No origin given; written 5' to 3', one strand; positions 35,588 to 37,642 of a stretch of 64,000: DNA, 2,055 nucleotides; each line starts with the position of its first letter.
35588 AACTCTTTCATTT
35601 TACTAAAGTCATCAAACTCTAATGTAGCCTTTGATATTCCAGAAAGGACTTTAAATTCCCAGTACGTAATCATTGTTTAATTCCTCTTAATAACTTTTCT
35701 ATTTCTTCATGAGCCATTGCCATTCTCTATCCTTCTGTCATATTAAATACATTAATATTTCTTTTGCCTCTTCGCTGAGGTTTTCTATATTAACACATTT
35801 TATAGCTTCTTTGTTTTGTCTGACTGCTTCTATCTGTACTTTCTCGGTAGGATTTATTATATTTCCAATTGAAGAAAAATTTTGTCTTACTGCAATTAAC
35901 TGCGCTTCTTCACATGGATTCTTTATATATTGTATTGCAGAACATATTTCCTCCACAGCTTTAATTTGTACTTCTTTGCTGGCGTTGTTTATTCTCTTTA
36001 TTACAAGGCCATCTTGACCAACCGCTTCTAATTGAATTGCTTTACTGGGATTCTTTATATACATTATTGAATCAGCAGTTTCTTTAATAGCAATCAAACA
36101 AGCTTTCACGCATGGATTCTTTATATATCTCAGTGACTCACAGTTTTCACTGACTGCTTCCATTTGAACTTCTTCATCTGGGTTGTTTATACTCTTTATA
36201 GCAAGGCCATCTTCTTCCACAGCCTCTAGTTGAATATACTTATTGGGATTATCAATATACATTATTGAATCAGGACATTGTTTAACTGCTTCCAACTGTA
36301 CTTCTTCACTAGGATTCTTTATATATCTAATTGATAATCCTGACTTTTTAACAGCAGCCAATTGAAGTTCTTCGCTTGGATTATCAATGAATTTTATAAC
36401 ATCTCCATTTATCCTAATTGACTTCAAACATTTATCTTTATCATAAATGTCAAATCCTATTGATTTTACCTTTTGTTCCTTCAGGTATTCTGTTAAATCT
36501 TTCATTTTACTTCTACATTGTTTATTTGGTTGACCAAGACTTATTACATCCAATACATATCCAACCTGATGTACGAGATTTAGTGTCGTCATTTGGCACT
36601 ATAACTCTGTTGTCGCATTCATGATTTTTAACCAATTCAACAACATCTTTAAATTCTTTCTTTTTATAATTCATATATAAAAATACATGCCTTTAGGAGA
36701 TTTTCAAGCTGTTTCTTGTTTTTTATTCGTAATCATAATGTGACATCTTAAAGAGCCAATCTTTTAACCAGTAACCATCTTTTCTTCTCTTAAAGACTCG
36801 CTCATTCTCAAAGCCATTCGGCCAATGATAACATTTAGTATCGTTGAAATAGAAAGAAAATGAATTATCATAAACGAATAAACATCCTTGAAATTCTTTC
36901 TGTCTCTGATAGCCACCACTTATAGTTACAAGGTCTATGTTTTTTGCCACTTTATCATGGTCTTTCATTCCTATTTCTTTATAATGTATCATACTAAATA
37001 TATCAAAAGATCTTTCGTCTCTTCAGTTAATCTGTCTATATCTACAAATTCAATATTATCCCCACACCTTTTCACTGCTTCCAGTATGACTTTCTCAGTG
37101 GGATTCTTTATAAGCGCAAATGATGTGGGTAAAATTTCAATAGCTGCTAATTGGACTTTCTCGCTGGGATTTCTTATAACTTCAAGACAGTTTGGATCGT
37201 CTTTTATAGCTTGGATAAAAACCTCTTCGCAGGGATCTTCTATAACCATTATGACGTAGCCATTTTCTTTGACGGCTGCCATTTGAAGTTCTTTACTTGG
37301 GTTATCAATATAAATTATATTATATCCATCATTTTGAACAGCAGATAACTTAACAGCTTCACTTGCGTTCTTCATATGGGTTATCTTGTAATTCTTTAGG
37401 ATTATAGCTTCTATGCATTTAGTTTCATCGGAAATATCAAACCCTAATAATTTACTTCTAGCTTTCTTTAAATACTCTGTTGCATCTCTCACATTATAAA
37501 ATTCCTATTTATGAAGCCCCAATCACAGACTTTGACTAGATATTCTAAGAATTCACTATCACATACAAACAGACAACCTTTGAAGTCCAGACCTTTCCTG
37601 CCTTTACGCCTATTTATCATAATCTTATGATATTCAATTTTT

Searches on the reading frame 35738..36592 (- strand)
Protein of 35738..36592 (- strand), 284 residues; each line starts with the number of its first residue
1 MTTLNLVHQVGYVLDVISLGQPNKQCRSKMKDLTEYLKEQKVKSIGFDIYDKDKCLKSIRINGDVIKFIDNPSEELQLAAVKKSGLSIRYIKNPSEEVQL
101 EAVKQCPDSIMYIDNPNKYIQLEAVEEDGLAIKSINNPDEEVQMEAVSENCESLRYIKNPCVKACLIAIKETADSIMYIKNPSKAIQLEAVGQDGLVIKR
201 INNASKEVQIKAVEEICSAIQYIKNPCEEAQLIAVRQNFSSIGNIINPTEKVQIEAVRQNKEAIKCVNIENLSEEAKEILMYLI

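Call 12: search_protein_families(library=pfam, proteins=[window:35738-36592:-], max_evalue=0.01)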
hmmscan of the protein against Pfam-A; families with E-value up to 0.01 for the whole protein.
window:35738-36592:- (284 aa): 1 family
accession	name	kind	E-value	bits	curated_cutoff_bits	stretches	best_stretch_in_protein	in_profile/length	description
PF13475.11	DUF4116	-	3.1e-17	62.3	24.9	2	74-115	2-46/49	Domain of unknown function (DUF4116)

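Call 13: search_protein_families(library=phrogs, proteins=[window:35738-36592:-], max_evalue=0.001)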
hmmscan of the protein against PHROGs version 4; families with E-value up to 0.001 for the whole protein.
window:35738-36592:- (284 aa): 4 families
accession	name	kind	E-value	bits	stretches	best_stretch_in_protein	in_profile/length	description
phrog_17056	-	unknown function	3.9e-53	182.3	2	113-268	246-401/420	-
phrog_5925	-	unknown function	2.2e-52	178.8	3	168-275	70-176/228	-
phrog_25923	-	unknown function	1.7e-31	110.7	4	60-125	258-323/366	-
phrog_35305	-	unknown function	1.4e-19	71.6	2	64-105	93-134/195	-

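Call 47: find_related_loci(query=window:35738-36592:-, collection=viral_contigs, flank=10000)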
Query window:35738-36592:- (284 aa) in viral_contigs; peptide patterns used: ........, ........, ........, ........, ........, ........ (x = any residue, [..] = any of these).
3 stretches matched a pattern, but none encodes a relative of the query by tblastn (E <= 1e-3).

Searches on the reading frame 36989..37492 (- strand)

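Call 43: search_protein_families(library=phrogs, proteins=[window:36989-37492:-], max_evalue=0.001)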
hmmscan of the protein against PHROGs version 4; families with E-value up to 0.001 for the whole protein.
window:36989-37492:- (167 aa): 4 families
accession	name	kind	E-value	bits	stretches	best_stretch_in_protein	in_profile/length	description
phrog_17056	-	unknown function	3.7e-27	96.7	2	6-113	300-407/420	-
phrog_5925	-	unknown function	9.9e-25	88.3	1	28-158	47-176/228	-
phrog_25923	-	unknown function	1.7e-20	74.6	2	39-151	214-334/366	-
phrog_35305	-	unknown function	3e-12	47.7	2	52-97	88-133/195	-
